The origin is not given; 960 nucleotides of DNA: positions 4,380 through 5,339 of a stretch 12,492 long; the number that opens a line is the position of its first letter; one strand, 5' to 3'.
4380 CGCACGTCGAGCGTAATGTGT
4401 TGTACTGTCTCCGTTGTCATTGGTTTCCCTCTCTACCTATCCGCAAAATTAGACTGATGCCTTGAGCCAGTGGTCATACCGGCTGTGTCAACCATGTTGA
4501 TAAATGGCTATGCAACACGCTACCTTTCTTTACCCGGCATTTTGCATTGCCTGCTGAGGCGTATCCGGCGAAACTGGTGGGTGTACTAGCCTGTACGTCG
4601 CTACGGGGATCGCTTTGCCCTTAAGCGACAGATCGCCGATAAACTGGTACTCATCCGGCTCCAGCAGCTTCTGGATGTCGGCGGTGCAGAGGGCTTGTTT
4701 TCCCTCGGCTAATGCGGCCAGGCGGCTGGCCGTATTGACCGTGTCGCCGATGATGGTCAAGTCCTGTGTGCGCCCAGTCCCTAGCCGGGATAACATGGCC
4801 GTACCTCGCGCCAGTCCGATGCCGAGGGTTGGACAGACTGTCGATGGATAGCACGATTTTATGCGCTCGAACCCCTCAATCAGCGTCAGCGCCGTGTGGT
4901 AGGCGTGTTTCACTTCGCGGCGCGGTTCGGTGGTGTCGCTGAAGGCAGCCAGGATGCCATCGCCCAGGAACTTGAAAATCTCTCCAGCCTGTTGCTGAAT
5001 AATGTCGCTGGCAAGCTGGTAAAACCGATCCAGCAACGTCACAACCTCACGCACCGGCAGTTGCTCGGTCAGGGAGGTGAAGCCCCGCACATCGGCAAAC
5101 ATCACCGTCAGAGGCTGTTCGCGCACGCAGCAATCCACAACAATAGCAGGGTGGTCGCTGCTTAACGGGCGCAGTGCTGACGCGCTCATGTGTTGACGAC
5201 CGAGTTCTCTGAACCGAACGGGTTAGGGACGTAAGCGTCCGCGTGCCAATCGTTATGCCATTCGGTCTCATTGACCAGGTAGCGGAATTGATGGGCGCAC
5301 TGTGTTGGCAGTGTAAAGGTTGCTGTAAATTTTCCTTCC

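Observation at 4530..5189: Cyclase has an N-terminal vicinal Cys-Cys and a non-canonical substrate-specifying pair (Lys...Thr)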

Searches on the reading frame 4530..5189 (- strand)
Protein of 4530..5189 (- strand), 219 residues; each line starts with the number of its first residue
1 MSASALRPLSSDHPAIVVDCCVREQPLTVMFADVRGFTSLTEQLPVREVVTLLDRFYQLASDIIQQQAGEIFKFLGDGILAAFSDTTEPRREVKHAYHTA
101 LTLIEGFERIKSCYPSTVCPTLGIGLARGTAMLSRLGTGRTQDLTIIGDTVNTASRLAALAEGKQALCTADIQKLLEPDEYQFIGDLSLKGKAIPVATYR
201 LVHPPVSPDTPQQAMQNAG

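Call 3: search_protein_families(library=pfam, proteins=[window:4530-5189:-], max_evalue=0.01)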
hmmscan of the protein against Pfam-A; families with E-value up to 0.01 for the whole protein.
window:4530-5189:- (219 aa): 1 family
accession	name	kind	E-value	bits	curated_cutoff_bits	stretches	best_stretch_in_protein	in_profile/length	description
PF00211.25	Guanylate_cyc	-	2.4e-17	63.5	21.9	1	25-200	7-180/183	Adenylate and Guanylate cyclase catalytic domain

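Call 4: search_solved_structures(query=window:4530-5189:-, max_evalue=0.01, show_alignments=4)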
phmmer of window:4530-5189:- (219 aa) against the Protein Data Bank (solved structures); distinct sequences matched with E-value up to 0.01: 52.
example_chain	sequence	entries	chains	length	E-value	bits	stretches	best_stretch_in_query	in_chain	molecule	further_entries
5mbg_A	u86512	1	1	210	7.3e-21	78.3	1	29-201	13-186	Beta subunit of photoactivated adenylyl cyclase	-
5mbj_A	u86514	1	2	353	2.2e-20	76.7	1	28-201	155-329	Beta subunit of photoactivated adenylyl cyclase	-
5mbk_A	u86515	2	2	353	2.2e-20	76.7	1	28-201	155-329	Beta subunit of photoactivated adenylyl cyclase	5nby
5m27_A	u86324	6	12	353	2.2e-20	76.7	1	28-201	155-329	Beta subunit of photoactivated adenylyl cyclase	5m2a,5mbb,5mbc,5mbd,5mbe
5mbh_A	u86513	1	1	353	3e-20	76.2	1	28-201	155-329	Beta subunit of photoactivated adenylyl cyclase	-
5x4t_A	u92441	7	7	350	7.8e-20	74.9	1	28-201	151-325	Photoactivated adenylyl cyclase | Family 3 adenylate cyclase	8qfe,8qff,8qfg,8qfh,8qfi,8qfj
9f1z_A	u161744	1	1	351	7.8e-20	74.9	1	28-201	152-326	Family 3 adenylate cyclase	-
5x4u_A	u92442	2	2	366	8.7e-20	74.8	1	28-201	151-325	Photoactivated adenylyl cyclase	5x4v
4yus_A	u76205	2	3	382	9.5e-20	74.6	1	28-201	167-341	Family 3 adenylate cyclase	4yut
9f1w_A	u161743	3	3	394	1e-19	74.5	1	28-201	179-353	Family 3 adenylate cyclase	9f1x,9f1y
3r5g_A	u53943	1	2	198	3.6e-16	62.9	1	24-202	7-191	CyaB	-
2w01_A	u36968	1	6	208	3.4e-14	56.5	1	25-170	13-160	ADENYLATE CYCLASE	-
1wc1_A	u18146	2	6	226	1.1e-13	54.8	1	4-199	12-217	ADENYLATE CYCLASE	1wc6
6fht_A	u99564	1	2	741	1.3e-13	54.6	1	25-170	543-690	Bacteriophytochrome,Adenylate cyclase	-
1wc0_A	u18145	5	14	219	7.1e-13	52.2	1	26-199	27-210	ADENYLATE CYCLASE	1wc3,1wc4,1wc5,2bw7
7r65_A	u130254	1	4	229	1.4e-07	34.8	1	27-176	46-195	Adenylate/guanylate cyclase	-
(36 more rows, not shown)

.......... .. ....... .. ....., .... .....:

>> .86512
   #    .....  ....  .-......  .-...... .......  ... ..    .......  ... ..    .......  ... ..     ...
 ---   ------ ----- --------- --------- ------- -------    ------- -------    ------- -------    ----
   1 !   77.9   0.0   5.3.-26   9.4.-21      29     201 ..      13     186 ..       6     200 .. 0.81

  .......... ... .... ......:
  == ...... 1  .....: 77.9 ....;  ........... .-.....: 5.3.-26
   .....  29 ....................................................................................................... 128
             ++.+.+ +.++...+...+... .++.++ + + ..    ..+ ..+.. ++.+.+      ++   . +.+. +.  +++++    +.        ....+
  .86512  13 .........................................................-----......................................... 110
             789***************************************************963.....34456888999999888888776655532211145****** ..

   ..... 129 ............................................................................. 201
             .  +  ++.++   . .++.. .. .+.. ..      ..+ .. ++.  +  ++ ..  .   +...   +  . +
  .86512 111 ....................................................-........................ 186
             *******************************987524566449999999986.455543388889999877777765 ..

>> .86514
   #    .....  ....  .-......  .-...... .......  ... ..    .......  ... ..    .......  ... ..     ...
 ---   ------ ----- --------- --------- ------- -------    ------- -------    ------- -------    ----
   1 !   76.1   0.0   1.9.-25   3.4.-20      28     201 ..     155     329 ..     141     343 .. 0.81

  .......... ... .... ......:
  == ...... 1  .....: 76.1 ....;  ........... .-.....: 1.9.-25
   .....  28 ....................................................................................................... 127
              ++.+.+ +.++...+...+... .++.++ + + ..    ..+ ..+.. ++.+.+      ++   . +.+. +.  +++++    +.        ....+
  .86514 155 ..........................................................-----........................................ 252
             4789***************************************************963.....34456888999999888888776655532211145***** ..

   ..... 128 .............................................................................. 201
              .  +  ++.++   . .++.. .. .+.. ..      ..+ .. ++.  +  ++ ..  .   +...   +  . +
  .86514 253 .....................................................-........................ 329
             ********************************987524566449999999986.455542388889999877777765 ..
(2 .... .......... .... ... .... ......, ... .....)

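Call 5: find_homologous_proteins(query=window:4530-5189:-, max_evalue=0.00001)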
Query window:4530-5189:- (219 aa): 174 proteins with E <= 0.00001 among 775 candidates; the best 120 are listed.
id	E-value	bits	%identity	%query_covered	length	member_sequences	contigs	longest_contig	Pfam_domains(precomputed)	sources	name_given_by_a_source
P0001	1.5e-139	481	100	100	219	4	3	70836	PF00211.26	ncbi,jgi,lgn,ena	-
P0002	1.6e-116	405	86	100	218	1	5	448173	PF00211.26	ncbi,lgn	-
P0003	7.4e-97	341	82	87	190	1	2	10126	PF00211.26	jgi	jgi:class 3 adenylate cyclase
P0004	1.6e-82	294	64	100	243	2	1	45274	PF00211.26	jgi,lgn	jgi:adenylate cyclase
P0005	1.3e-81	291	63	100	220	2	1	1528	PF00211.26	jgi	-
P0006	8.1e-64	233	55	93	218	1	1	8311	PF00211.26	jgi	jgi:adenylate cyclase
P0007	1.0e-62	230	54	88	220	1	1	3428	PF00211.26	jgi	jgi:adenylate cyclase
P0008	5.8e-60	221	53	92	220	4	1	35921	PF00211.26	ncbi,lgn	-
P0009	2.1e-48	183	50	88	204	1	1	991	PF00211.26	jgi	jgi:class 3 adenylate cyclase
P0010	7.3e-47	178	50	87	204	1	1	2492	PF00211.26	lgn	-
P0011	1.0e-45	174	48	88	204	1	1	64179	PF00211.26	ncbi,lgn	-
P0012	6.2e-45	172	48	88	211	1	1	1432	PF00211.26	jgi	jgi:adenylate cyclase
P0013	2.0e-23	101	33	82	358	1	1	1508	PF00211.26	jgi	jgi:class 3 adenylate cyclase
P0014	2.2e-21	95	35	84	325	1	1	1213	PF00211.26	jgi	-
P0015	5.5e-21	93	34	82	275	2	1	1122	PF00672.31,PF00211.26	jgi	jgi:adenylate cyclase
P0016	7.9e-20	90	34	78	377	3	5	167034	PF00211.26,PF00072.31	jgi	-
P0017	9.5e-20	89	39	62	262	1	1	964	PF00211.26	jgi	jgi:adenylate cyclase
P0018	1.2e-19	89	34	80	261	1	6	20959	PF00211.26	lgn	-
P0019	2.4e-19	88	40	65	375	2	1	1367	PF00111.33,PF00211.26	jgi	-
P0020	3.0e-19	88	31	81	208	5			PF00211.26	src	-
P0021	5.8e-19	87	39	61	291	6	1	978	PF00672.31,PF00211.26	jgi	jgi:adenylate cyclase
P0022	1.0e-18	86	33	82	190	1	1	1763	PF00211.26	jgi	jgi:adenylate cyclase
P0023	1.5e-18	86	33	79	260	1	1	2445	PF00211.26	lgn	-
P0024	1.5e-18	85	33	78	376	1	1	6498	PF00211.26,PF00072.31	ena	-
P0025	3.2e-18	84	38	77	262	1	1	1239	PF00211.26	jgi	jgi:adenylate cyclase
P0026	4.0e-18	84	32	79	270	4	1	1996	PF00211.26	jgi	-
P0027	4.4e-18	84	33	78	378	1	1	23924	PF00211.26,PF00072.31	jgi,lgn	-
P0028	5.7e-18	84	34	95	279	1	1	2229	PF00211.26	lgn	-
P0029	6.5e-18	83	39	62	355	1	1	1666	PF00211.26,PF00072.31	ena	-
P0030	1.9e-17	82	36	61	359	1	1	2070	PF00672.31,PF00211.26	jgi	jgi:adenylate cyclase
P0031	2.1e-17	82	32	77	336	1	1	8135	PF13185.13,PF01590.33,PF13492.13,PF00211.26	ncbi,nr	ncbi:MAG: GAF domain-containing protein, partial [Chloroflexi bacterium]|nr:GAF domain-containing pr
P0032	2.7e-17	81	37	76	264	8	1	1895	PF00211.26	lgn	-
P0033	3.2e-17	81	37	82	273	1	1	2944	PF00211.26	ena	-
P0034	3.2e-17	81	35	80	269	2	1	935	PF00211.26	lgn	-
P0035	3.2e-17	81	32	78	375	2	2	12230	PF00211.26,PF00072.31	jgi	jgi:adenylate cyclase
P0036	3.6e-17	81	33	78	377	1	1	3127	PF00211.26,PF00072.31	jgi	jgi:adenylate cyclase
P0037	4.1e-17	81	33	77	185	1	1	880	PF00211.26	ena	-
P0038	4.2e-17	81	35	77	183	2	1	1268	PF00211.26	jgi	-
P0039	4.5e-17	81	32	83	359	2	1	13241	PF00211.26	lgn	-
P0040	5.3e-17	80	35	84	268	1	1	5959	PF00211.26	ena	-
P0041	5.7e-17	80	34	85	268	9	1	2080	PF00211.26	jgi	jgi:adenylate cyclase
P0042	5.8e-17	80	34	85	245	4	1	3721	PF00211.26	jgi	jgi:adenylate cyclase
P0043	6.5e-17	80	38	84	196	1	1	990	PF00211.26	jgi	jgi:adenylate cyclase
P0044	8.6e-17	80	37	86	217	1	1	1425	PF00211.26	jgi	jgi:adenylate cyclase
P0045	9.1e-17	80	35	77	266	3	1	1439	PF00211.26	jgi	-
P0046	1.1e-16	79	41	62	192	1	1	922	PF00211.26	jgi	-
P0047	1.3e-16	79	36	62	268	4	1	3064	PF00211.26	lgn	-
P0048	1.6e-16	79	36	83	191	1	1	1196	PF00211.26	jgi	jgi:adenylate cyclase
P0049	1.7e-16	79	32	82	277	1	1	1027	PF00211.26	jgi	jgi:adenylate cyclase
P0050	1.8e-16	79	33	81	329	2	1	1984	PF00211.26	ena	-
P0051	1.9e-16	79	31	79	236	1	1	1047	PF00211.26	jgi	jgi:adenylate cyclase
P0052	2.7e-16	78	34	61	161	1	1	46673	PF00211.26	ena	-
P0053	2.7e-16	78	34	79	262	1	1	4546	PF00211.26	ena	-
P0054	3.1e-16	78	34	77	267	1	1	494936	PF00211.26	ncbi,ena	-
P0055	3.1e-16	78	32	79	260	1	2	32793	PF00211.26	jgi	jgi:adenylate cyclase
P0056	3.2e-16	78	33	81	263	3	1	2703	PF00211.26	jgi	-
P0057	3.3e-16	78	34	84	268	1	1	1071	PF00211.26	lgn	-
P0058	3.5e-16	78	34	80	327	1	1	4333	PF13185.13,PF00211.26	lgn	-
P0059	4.0e-16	78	33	87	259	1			PF00211.26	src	-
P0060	4.1e-16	78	35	76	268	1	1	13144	PF00211.26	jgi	jgi:adenylate cyclase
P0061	5.0e-16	77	41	65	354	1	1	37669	PF00211.26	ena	-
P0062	5.1e-16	77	37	67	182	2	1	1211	PF00211.26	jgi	jgi:adenylate cyclase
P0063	5.3e-16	77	36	77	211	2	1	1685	PF00211.26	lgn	-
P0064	5.3e-16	77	32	84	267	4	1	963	PF00211.26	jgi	jgi:adenylate cyclase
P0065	5.5e-16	77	35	79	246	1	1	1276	PF00211.26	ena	-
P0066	5.5e-16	77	31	79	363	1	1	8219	PF00211.26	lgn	-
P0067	6.5e-16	77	33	77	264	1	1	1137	PF00211.26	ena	-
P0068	6.7e-16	77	38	74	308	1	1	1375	PF00111.33,PF00211.26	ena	-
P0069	9.2e-16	76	35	89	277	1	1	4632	PF00211.26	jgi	jgi:adenylate cyclase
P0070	9.7e-16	76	34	84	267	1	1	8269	PF00211.26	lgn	-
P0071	1.3e-15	76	36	71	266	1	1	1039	PF00211.26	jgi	jgi:adenylate cyclase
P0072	1.5e-15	76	35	76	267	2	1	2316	PF00211.26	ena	-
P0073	1.6e-15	76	33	85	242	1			PF00211.26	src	-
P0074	1.7e-15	76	32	77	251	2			PF00211.26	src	-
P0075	1.7e-15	76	34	76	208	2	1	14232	PF00211.26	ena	-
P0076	1.8e-15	75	32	92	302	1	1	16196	PF00211.26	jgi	jgi:adenylate cyclase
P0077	1.9e-15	75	34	79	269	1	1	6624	PF00211.26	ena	-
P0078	1.9e-15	75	32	79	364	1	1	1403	PF00211.26,PF00072.31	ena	-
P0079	2.1e-15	75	39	62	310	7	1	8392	PF00111.33,PF00211.26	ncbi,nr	ncbi:MAG: adenylate/guanylate cyclase domain-containing protein [Planctomycetota bacterium]|nr:adeny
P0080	2.3e-15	75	34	79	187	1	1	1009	PF00211.26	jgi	jgi:adenylate cyclase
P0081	2.3e-15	75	36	71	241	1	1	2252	PF00211.26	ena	-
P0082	2.4e-15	75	40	65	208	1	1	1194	PF00211.26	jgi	jgi:adenylate cyclase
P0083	2.5e-15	75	32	85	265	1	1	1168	PF00211.26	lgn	-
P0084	2.7e-15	75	35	60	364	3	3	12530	PF00211.26,PF00072.31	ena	-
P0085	2.9e-15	75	35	77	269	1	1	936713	PF00211.26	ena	-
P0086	3.2e-15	75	37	60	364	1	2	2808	PF00211.26,PF00072.31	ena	-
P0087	3.5e-15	75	34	85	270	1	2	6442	PF00211.26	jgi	jgi:adenylate cyclase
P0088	3.6e-15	74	36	77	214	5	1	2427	PF00211.26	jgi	jgi:adenylate cyclase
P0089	4.0e-15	74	37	77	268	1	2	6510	PF00211.26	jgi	jgi:adenylate cyclase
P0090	4.0e-15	74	34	85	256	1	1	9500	PF00211.26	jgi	jgi:adenylate cyclase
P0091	5.5e-15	74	36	75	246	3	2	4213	PF00211.26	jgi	jgi:adenylate cyclase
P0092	5.5e-15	74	34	80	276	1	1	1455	PF00211.26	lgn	-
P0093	6.0e-15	74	34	84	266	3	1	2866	PF00211.26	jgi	-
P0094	6.3e-15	74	32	84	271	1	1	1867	PF00211.26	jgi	jgi:adenylate cyclase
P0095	7.3e-15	73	32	85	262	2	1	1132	PF00211.26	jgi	jgi:adenylate cyclase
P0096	7.5e-15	73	36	77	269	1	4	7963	PF00211.26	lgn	-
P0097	7.5e-15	73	36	60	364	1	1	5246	PF00211.26,PF00072.31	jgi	jgi:adenylate cyclase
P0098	7.6e-15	73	36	60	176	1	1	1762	PF00211.26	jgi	jgi:adenylate cyclase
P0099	9.6e-15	73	31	89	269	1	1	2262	PF13240.12,PF12773.14,PF24463.2,PF00211.26,PF13248.12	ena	-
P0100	1.0e-14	73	34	78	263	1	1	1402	PF00211.26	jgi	jgi:adenylate cyclase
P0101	1.1e-14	73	33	85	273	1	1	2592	PF00211.26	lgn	-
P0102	1.3e-14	73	36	71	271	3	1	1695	PF00211.26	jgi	jgi:adenylate cyclase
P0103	1.4e-14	73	35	82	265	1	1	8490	PF00211.26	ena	-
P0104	1.5e-14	72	32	87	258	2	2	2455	PF00211.26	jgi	jgi:adenylate cyclase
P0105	1.6e-14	72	36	76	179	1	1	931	PF00211.26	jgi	jgi:adenylate cyclase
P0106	1.6e-14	72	36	75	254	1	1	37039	PF00211.26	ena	-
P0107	1.7e-14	72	36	78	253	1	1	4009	PF00211.26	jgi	jgi:adenylate cyclase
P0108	1.8e-14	72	33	84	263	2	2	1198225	PF00211.26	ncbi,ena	-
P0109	2.2e-14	72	35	58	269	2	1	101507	PF00211.26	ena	-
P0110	2.2e-14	72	36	67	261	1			PF00211.26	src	-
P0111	2.3e-14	72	37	65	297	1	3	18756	PF00211.26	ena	-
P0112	2.5e-14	72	34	69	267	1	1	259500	PF00211.26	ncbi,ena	-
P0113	2.6e-14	72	34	77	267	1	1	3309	PF00211.26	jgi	jgi:adenylate cyclase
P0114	2.8e-14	72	34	84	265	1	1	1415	PF00211.26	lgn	-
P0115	2.8e-14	72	35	80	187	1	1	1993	PF00211.26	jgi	jgi:adenylate cyclase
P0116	2.8e-14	72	36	73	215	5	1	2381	PF00211.26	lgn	-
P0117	2.9e-14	72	35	78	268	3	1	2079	PF00211.26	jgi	jgi:adenylate cyclase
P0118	2.9e-14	72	33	77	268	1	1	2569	PF00211.26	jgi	jgi:adenylate cyclase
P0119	2.9e-14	71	35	70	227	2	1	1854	PF13240.12,PF12773.14,PF24463.2,PF00211.26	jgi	jgi:class 3 adenylate cyclase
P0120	3.0e-14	71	30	80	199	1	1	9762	PF00211.26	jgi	jgi:adenylate cyclase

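Call 6: search_protein_families(library=ncbifam, proteins=[window:4530-5189:-], max_evalue=0.001)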
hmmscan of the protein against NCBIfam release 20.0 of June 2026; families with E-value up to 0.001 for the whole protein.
window:4530-5189:- (219 aa): 0 families

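Call 8: find_encoding_contigs(protein=P0001, flank=10000, max_places=4)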
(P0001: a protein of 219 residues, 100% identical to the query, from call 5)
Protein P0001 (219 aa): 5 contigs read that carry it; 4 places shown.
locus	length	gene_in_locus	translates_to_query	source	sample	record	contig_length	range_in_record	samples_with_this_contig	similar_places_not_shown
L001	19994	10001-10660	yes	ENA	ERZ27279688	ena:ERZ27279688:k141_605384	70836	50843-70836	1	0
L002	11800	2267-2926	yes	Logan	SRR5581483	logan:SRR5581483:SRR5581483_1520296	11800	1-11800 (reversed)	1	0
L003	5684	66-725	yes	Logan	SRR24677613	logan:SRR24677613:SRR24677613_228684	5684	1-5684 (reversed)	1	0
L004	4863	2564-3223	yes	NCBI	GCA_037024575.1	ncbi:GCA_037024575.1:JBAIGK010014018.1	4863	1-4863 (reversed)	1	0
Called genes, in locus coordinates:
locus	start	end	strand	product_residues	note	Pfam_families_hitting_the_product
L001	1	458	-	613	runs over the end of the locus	PF00664:ABC_membrane, PF00005:ABC_tran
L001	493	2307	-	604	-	PF00664:ABC_membrane, PF00005:ABC_tran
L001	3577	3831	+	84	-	-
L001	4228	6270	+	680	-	PF01145:Band_7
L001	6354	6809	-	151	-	PF00115:COX1 (weak)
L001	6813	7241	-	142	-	-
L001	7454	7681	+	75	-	-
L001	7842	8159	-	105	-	PF02583:Trns_repr_metal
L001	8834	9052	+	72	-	-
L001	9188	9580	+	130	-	PF00376:MerR, PF13411:MerR_1, PF09278:MerR-DNA-bind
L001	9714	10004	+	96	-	PF16561:AMPK1_CBM (weak)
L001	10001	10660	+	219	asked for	PF00211:Guanylate_cyc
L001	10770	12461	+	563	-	PF00403:HMA, PF01134:GIDA (weak), PF03486:HI0933_like (faint), PF07992:Pyr_redox_2, PF12831:FAD_oxidored (weak), PF13738:Pyr_redox_3, PF00070:Pyr_redox, PF02852:Pyr_redox_dim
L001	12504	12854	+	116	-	PF05052:MerE (weak)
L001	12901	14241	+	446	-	PF01262:AlaDh_PNT_C (faint), PF01266:DAO (faint), PF07992:Pyr_redox_2, PF13738:Pyr_redox_3, PF00070:Pyr_redox, PF02852:Pyr_redox_dim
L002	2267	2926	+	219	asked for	PF00211:Guanylate_cyc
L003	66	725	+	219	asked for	PF00211:Guanylate_cyc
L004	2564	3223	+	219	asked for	PF00211:Guanylate_cyc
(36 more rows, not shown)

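Call 9: find_encoding_contigs(protein=P0002, flank=10000, max_places=4)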
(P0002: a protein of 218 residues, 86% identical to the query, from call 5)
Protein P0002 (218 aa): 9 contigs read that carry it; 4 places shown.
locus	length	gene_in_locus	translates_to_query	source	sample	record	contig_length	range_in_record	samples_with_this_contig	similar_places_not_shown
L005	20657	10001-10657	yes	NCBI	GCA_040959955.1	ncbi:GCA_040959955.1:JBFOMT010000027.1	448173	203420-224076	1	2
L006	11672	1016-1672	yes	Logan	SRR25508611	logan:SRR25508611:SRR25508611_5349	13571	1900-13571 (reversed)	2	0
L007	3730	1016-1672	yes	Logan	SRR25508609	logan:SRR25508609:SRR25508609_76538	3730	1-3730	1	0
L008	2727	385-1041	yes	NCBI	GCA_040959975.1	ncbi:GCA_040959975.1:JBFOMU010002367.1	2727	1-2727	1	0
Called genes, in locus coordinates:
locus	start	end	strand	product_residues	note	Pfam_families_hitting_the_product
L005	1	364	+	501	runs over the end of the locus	PF12679:ABC2_membrane_2, PF12698:ABC2_membrane_3 (weak), PF01944:SpoIIM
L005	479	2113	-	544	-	PF00342:PGI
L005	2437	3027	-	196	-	PF05869:Dam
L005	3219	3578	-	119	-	-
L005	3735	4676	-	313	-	PF01073:3Beta_HSD, PF01370:Epimerase, PF02719:Polysacc_synt_2, PF04321:RmlD_sub_bind, PF05368:NmrA, PF13460:NAD_binding_10, PF16363:GDP_Man_Dehyd, PF07993:NAD_binding_4 (weak)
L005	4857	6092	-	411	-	PF13439:Glyco_transf_4, PF13579:Glyco_trans_4_4, PF20706:GT4-conflict (weak), PF00534:Glycos_transf_1, PF13692:Glyco_trans_1_4, PF13524:Glyco_trans_1_2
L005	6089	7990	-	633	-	-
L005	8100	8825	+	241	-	PF13808:DDE_Tnp_1_assoc (weak)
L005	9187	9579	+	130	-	PF00376:MerR, PF13411:MerR_1, PF09278:MerR-DNA-bind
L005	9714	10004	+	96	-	PF16561:AMPK1_CBM (weak)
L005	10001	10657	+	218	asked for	PF00211:Guanylate_cyc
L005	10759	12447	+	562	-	PF00403:HMA, PF01134:GIDA (weak), PF03486:HI0933_like (faint), PF07992:Pyr_redox_2, PF12831:FAD_oxidored (weak), PF13738:Pyr_redox_3, PF00070:Pyr_redox, PF02852:Pyr_redox_dim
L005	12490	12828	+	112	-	PF05052:MerE (weak)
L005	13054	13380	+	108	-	-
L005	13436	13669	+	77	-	-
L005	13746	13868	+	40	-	PF01262:AlaDh_PNT_C (weak), PF07992:Pyr_redox_2 (weak), PF00070:Pyr_redox (weak), PF00890:FAD_binding_2 (weak), PF01134:GIDA (weak), PF01266:DAO (weak), PF12831:FAD_oxidored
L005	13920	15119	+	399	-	PF07992:Pyr_redox_2, PF13738:Pyr_redox_3 (weak), PF00070:Pyr_redox, PF02852:Pyr_redox_dim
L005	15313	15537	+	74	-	PF00403:HMA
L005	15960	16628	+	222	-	PF12840:HTH_20, PF01022:HTH_5, PF00581:Rhodanese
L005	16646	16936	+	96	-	-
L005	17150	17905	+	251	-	PF00753:Lactamase_B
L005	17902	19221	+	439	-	PF06609:TRI12 (weak), PF00083:Sugar_tr, PF07690:MFS_1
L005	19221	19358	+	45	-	-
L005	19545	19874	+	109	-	PF03243:MerB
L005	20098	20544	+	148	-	PF00376:MerR, PF13411:MerR_1, PF09278:MerR-DNA-bind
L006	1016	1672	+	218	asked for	PF00211:Guanylate_cyc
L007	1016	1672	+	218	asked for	PF00211:Guanylate_cyc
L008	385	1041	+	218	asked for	PF00211:Guanylate_cyc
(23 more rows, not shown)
